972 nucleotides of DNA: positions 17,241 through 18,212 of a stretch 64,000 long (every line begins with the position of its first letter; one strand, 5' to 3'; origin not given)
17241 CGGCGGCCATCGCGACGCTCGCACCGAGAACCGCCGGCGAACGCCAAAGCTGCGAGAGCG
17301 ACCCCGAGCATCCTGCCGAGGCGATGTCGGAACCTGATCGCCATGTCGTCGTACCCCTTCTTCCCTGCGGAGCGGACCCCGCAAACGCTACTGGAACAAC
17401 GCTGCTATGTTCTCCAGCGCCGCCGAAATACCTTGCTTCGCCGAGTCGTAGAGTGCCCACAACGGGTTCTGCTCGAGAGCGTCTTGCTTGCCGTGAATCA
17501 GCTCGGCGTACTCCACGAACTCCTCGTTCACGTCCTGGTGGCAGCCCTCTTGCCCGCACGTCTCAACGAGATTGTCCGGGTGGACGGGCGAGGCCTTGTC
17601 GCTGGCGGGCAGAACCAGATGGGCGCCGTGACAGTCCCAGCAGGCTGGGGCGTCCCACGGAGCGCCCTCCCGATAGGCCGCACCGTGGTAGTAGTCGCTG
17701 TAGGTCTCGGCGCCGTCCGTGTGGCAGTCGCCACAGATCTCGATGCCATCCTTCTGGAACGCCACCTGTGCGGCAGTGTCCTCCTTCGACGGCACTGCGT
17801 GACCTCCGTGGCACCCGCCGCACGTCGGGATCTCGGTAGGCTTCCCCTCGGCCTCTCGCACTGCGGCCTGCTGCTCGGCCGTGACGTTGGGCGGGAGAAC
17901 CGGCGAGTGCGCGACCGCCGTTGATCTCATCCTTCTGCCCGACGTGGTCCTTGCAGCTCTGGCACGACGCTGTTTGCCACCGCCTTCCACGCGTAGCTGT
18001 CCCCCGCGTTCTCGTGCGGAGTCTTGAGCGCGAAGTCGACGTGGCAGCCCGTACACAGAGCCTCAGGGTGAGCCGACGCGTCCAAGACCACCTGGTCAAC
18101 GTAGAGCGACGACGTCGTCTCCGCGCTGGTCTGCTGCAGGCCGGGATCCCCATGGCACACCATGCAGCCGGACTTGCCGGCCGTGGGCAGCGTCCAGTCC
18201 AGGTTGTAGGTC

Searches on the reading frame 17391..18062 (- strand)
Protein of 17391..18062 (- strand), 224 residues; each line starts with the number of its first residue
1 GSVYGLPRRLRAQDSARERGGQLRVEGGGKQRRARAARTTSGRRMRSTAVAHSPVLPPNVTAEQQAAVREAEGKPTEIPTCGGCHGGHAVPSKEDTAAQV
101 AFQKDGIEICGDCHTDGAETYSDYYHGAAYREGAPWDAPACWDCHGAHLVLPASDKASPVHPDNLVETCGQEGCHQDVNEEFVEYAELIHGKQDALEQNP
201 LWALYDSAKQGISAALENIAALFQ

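Call 52: search_protein_families(library=pfam, proteins=[window:17391-18062:-], max_evalue=0.001)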
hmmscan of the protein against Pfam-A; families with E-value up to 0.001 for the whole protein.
window:17391-18062:- (224 aa): 2 families
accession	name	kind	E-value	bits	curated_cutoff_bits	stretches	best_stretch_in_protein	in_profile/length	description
PF14522.11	Cytochrome_C7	-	4.1e-05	23.7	24.8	1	79-145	14-66/67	Cytochrome c7 and related cytochrome c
PF09699.15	Paired_CXXCH_1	-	0.00044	20.3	20.6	1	80-117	8-39/41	Doubled CXXCH motif (Paired_CXXCH_1)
